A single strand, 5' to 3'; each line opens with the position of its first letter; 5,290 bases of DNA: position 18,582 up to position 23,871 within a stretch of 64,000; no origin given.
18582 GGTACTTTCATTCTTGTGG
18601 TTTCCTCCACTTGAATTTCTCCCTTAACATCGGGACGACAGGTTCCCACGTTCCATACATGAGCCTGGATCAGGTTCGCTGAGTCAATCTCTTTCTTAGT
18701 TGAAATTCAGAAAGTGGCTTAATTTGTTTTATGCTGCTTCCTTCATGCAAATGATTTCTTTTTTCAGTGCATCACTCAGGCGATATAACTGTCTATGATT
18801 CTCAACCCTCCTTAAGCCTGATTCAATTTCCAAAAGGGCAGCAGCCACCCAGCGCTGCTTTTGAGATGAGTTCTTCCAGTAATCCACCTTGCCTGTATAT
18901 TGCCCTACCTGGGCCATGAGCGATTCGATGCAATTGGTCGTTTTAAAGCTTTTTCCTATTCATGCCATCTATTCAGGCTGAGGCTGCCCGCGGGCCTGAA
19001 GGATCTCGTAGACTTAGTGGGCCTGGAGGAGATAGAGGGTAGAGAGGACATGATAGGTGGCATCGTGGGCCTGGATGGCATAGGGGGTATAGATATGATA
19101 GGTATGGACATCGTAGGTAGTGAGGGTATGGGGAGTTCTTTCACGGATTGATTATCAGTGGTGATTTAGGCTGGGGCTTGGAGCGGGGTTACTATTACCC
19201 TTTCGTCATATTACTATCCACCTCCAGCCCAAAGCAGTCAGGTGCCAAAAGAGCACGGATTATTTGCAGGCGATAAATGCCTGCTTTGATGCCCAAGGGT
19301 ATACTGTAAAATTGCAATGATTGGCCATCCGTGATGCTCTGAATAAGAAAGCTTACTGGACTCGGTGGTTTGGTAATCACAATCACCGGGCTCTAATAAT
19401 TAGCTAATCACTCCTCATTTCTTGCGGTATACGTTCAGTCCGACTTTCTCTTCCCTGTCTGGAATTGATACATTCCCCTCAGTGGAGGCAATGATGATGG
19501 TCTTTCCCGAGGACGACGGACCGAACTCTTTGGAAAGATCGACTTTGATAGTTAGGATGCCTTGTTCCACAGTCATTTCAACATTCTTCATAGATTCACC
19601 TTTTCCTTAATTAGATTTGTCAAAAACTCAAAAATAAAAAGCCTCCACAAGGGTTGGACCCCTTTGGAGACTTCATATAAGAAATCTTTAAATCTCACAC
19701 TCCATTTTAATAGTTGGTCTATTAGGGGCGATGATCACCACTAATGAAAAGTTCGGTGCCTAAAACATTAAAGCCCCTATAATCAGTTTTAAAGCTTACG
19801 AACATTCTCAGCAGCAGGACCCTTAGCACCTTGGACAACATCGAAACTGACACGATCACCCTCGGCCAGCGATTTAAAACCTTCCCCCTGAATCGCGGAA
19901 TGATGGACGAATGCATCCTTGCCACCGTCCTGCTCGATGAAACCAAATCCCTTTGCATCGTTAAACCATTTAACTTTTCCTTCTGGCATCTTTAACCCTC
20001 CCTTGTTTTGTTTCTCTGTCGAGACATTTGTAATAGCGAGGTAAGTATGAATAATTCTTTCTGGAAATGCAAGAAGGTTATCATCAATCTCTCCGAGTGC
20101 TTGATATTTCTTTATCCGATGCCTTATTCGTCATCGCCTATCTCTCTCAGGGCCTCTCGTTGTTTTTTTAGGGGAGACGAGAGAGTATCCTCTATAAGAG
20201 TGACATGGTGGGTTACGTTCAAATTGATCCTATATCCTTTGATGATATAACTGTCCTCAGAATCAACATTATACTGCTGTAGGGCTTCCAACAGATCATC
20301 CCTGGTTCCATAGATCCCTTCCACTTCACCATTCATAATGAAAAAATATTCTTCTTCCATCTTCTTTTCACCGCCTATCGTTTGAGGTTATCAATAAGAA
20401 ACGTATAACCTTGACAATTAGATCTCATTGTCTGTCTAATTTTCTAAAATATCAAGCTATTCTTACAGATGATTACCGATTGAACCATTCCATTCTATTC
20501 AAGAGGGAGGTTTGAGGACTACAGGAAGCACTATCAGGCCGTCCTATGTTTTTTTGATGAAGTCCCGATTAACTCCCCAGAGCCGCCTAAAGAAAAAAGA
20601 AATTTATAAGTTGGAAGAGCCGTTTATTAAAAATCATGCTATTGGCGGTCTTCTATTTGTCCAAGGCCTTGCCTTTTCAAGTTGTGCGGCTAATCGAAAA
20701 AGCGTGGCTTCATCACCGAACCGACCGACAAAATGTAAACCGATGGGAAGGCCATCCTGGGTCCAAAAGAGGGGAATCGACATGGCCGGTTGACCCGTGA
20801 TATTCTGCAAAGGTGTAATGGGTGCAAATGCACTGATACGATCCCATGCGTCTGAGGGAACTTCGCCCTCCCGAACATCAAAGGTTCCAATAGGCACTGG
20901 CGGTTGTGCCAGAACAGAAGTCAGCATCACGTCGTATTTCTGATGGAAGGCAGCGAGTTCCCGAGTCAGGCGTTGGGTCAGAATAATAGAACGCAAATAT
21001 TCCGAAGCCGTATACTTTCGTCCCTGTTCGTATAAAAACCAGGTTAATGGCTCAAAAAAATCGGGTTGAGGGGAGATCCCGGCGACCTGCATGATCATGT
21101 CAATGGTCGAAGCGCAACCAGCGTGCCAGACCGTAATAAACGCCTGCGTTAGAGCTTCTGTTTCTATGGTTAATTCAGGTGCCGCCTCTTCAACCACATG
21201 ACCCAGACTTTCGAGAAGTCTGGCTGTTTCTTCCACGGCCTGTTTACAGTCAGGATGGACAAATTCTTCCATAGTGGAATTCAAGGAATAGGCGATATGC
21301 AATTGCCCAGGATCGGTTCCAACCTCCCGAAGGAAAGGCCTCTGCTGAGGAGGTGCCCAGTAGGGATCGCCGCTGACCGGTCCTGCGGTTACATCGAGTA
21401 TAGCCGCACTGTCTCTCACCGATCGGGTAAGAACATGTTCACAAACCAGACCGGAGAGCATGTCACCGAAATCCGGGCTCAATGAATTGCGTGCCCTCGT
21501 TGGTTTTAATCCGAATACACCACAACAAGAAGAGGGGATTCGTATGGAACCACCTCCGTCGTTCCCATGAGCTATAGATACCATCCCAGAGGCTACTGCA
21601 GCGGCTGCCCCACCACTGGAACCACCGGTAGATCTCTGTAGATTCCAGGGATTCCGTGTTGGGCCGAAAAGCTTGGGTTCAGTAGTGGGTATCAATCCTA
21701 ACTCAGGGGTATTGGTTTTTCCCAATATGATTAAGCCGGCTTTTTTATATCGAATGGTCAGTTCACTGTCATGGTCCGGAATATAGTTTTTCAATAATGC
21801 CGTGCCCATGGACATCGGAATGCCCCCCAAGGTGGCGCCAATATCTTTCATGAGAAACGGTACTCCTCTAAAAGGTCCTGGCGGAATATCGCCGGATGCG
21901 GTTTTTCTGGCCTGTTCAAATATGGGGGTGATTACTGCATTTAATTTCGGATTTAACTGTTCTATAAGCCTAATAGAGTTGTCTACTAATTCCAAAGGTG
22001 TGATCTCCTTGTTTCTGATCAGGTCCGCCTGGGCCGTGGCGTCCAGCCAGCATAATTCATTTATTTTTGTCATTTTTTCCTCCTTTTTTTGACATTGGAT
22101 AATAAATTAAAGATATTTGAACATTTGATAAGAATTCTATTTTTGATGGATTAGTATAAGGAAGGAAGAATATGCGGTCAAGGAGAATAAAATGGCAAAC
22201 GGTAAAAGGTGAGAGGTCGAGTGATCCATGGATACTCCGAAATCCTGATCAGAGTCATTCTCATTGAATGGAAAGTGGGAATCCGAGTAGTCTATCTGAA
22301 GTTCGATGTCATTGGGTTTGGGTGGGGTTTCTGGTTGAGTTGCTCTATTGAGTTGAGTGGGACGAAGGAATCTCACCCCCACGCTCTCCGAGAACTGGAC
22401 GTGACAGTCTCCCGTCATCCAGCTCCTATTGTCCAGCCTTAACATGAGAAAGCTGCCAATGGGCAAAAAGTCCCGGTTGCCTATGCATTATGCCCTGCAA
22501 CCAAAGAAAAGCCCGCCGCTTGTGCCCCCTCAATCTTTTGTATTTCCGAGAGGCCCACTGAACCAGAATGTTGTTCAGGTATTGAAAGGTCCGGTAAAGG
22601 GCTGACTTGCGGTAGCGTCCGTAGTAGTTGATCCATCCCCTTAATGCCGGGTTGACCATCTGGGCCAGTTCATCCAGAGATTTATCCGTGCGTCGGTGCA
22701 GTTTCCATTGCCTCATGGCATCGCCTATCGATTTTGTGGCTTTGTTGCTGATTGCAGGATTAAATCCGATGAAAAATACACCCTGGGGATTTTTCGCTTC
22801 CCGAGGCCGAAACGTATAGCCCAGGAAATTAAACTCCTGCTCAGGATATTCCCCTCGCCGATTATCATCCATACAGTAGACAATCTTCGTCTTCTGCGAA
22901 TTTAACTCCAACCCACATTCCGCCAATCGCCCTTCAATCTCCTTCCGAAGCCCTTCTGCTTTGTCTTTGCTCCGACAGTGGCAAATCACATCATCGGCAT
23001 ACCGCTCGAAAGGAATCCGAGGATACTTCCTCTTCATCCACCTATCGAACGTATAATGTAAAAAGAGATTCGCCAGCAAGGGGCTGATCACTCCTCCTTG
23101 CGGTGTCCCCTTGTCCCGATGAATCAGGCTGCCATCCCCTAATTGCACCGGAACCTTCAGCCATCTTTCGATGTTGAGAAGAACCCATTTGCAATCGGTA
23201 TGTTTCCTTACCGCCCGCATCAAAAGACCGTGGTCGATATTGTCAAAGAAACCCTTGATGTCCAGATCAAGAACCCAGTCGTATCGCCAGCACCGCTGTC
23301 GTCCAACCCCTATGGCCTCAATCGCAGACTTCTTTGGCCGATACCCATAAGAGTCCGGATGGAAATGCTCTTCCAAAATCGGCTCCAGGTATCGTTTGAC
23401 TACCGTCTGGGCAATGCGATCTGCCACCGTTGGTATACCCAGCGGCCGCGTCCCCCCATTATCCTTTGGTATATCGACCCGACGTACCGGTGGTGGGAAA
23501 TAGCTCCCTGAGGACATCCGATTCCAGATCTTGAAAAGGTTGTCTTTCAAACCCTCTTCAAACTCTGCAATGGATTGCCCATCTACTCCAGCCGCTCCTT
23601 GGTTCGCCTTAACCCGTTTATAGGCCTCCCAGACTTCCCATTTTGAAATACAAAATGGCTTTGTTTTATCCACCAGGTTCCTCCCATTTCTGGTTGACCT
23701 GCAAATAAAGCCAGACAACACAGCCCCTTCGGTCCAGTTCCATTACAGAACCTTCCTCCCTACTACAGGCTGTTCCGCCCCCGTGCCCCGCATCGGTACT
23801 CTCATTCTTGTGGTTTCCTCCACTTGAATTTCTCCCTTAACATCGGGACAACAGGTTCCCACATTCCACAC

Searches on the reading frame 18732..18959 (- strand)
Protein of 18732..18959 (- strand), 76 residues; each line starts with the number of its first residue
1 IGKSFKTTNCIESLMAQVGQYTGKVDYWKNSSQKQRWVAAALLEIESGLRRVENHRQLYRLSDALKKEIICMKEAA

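Call 34: search_protein_families(library=pfam, proteins=[window:18732-18959:-], max_evalue=0.01)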
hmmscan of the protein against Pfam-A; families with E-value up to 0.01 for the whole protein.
seq(76 aa): 0 families

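Call 35: search_protein_families(library=ncbifam, proteins=[window:18732-18959:-], max_evalue=1)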
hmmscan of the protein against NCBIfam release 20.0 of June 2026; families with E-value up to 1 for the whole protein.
seq(76 aa): 3 families
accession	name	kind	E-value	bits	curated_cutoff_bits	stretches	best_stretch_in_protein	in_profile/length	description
NF033543.2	transpos_IS256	equivalog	1.1e-05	24.6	150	1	3-44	295-337/338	IS256 family transposase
NF005514.0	PRK07122.1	subfamily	0.037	13.2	372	1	8-67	158-218/264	RNA polymerase sigma factor SigF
TIGR02539.1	SepCysS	equivalog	0.12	11.4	365.25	1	10-47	252-289/370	O-phospho-L-seryl-tRNA:Cys-tRNA synthase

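Call 54: search_dna_similar(query=window:18732-18959:-, collection=plasmids, mode=protein, max_evalue=0.001, max_rows=8)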
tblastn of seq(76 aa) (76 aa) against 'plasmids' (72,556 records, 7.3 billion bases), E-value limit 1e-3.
Records with a match: 31; places in all: 66; records where one place covers at least 80% of the query: 31.
Best place of each record, by identity: <60% 31.
By first word of the organism name: Bradyrhizobium 15; Mesorhizobium 3; Rhodococcus 3; Acidithiobacillus 2; Mycobacterium 2; Croceicoccus 1; Roseicitreum 1; Nitrobacter 1; Methylibium 1; Sulfobacillus 1; and 1 more.
By predicted mobility (MOB-suite, as given by PLSDB): conjugative 17; mobilizable 8; non-mobilizable 6.
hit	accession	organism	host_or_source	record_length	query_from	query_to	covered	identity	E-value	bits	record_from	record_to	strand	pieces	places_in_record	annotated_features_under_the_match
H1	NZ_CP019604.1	Croceicoccus marinus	-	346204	3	76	97%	34.2%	3e-5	46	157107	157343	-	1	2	IS256 family transposase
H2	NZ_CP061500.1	Roseicitreum antarcticum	Intertidal sediment,Sandy intertidal ...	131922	3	67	86%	38.5%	2e-7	52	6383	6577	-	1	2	none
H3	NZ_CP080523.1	Mesorhizobium sp. AR10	Astragalus sp.,Cell culture,root nodule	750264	3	65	83%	38.1%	5e-7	52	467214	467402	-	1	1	none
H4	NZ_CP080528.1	Mesorhizobium sp. AR07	Oxytropis sp.,Cell culture,root nodule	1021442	3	65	83%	38.1%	7e-7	51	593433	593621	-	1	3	record has no annotation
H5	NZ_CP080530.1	Mesorhizobium sp. AR02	Oxytropis sp.,Cell culture,root nodule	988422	3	65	83%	38.1%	8e-7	51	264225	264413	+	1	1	none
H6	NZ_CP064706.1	Bradyrhizobium sp. 155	Acmispon strigosus,cell culture,root ...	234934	3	66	84%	35.9%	8e-7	51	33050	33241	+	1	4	none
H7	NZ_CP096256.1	Bradyrhizobium barranii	Glycine max cv. AC Glengarry,Cell ...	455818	3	66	84%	35.9%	1e-6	50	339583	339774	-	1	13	none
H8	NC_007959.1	Nitrobacter hamburgensis X14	-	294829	3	66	84%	35.9%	1e-6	50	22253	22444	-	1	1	IS256-like element ISNha10 family transposase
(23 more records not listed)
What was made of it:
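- Tried and rejected: NCBIfam and tblastn then identified it as the end of an IS256-family transposase (calls 35, 54).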

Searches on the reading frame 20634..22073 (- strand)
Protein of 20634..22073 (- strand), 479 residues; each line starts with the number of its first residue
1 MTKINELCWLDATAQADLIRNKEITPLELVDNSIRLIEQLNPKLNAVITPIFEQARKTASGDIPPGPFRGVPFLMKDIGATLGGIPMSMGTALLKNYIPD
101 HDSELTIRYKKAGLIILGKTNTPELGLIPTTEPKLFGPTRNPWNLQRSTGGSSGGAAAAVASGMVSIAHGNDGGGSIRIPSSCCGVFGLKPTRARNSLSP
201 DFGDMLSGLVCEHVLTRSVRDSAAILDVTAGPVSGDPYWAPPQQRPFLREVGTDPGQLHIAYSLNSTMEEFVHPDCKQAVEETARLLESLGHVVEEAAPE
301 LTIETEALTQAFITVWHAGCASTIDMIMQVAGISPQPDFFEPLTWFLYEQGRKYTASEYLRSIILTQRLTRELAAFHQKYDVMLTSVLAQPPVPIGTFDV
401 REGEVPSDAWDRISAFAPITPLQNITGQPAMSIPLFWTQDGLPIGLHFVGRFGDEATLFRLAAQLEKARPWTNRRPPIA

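Call 9: search_protein_families(library=pfam, proteins=[window:20634-22073:-])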
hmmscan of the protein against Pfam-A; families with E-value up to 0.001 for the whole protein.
window:20634-22073:- (479 aa): 1 family
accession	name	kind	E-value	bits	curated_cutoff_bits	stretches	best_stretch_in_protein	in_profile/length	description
PF01425.27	Amidase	-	7.7e-98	328.9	27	1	28-458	1-444/445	Amidase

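Call 68: find_encoding_contigs(protein=window:20634-22073:-, flank=10000, max_places=3)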
Protein window:20634-22073:- (479 aa): no gene with exactly this product is on record in the collection.

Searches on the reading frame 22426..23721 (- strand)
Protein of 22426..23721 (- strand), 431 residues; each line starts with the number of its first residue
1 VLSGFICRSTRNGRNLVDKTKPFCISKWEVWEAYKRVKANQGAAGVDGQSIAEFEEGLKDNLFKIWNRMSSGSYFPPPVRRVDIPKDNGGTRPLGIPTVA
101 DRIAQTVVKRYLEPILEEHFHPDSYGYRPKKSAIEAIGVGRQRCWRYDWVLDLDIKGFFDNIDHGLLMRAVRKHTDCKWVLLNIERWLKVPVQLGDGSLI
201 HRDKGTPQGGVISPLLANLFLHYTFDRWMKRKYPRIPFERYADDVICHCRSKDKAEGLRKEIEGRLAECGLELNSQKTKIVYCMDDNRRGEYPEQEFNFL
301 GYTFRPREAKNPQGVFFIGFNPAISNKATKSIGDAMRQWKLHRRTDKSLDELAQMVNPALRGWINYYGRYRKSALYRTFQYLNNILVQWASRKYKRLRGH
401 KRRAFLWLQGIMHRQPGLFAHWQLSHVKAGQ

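Call 9: search_protein_families(library=pfam, proteins=[window:22426-23721:-])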
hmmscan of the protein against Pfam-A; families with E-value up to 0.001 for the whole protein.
window:22426-23721:- (431 aa): 2 families
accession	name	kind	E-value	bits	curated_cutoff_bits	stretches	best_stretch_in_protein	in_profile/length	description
PF00078.32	RVT_1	-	7.7e-43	147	29.6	1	84-304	1-205/205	Reverse transcriptase (RNA-dependent DNA polymerase)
PF08388.16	GIIM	-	3.2e-14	53.1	23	1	330-405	2-80/80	Group II intron, maturase-specific domain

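Call 35: search_protein_families(library=ncbifam, proteins=[window:22426-23673:-], max_evalue=1)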
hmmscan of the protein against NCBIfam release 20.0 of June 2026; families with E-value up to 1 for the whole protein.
window:22426-23673:- (415 aa): 11 families
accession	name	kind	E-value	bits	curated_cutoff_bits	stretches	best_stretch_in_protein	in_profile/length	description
TIGR04416.1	group_II_RT_mat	equivalog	9.7e-132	439.4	300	1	13-377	3-352/353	group II intron reverse transcriptase/maturase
NF041747.1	Drt3a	equivalog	1.1e-23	84.2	200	1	133-299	112-273/412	antiviral reverse transcriptase Drt3a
NF041746.1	Drt2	equivalog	5.1e-20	72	390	2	186-290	220-323/416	antiviral reverse transcriptase Drt2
NF038233.2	retron_St85_RT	exception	1.5e-17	63.9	235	1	64-262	26-210/289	retron St85 family RNA-directed DNA polymerase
NF042941.1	Retron_TIR_antiphage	equivalog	4.7e-11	42.2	600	1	44-254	14-205/464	TIR domain-containing anti-phage reverse transcriptase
NF038237.1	retron_Ec67_fus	exception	1.6e-09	36.8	450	1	67-266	41-249/572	retron Ec67 family RNA-directed DNA polymerase/endonuclease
NF041749.1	Drt4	equivalog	2.5e-07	30.1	450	1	188-265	193-267/489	antiviral reverse transcriptase Drt4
NF041748.1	Drt3b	equivalog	0.0068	15.1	350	1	222-264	272-314/647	antiviral reverse transcriptase Drt3b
TIGR04499.1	abortive_AbiA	subfamily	0.015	14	250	1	130-265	144-291/615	AbiA family abortive infection protein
NF041750.1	Drt5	equivalog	0.03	13.3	550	1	130-266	125-252/484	antiviral reverse transcriptase Drt5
NF010438.0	PRK13864.1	equivalog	0.097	12.1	212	1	2-34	187-219/245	type IV secretion system lytic transglycosylase VirB1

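Call 48: search_solved_structures(query=window:22426-23673:-, max_evalue=1e-10)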
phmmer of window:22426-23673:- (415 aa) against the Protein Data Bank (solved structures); distinct sequences matched with E-value up to 1e-10: 8.
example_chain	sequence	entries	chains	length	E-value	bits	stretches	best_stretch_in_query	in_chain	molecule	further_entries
6ar1_A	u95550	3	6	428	4.4e-47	164.2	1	16-388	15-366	GsI-IIC RT | Trt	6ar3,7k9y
7uim_D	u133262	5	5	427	7.2e-45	156.9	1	14-351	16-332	Group II intron reverse transcriptase/maturase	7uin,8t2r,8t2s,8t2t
5hhl_A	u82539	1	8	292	5.4e-44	154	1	14-264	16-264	Retron-type reverse transcriptase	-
5hhj_A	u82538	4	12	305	6.9e-44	153.6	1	14-264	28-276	Retron-type reverse transcriptase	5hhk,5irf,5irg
6me0_C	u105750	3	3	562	3e-37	131.7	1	17-390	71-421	Maturase reverse transcriptase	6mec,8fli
5g2x_C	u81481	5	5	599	2.9e-32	115.3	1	15-248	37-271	GROUP II INTRON-ENCODED PROTEIN LTRA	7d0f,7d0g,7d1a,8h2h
7kft_D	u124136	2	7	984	9.2e-21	77.4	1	53-293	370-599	Cas6-RT-Cas1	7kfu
8bgj_A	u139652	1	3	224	3.2e-11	46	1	94-263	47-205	RNA-directed DNA polymerase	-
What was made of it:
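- On Structural/IEP class of the intron family (A-F, CL, ML, IIC): The nearest solved RTs are GsI-IIC (E 4e-47) and the E. rectale IIC RT (call 48).
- Tried and rejected: Class assignment through solved RT structures (call 48): not decisive.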

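Call 69: find_encoding_contigs(protein=window:22426-23721:-, flank=10000, max_places=5)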
Protein window:22426-23721:- (431 aa): no gene with exactly this product is on record in the collection.
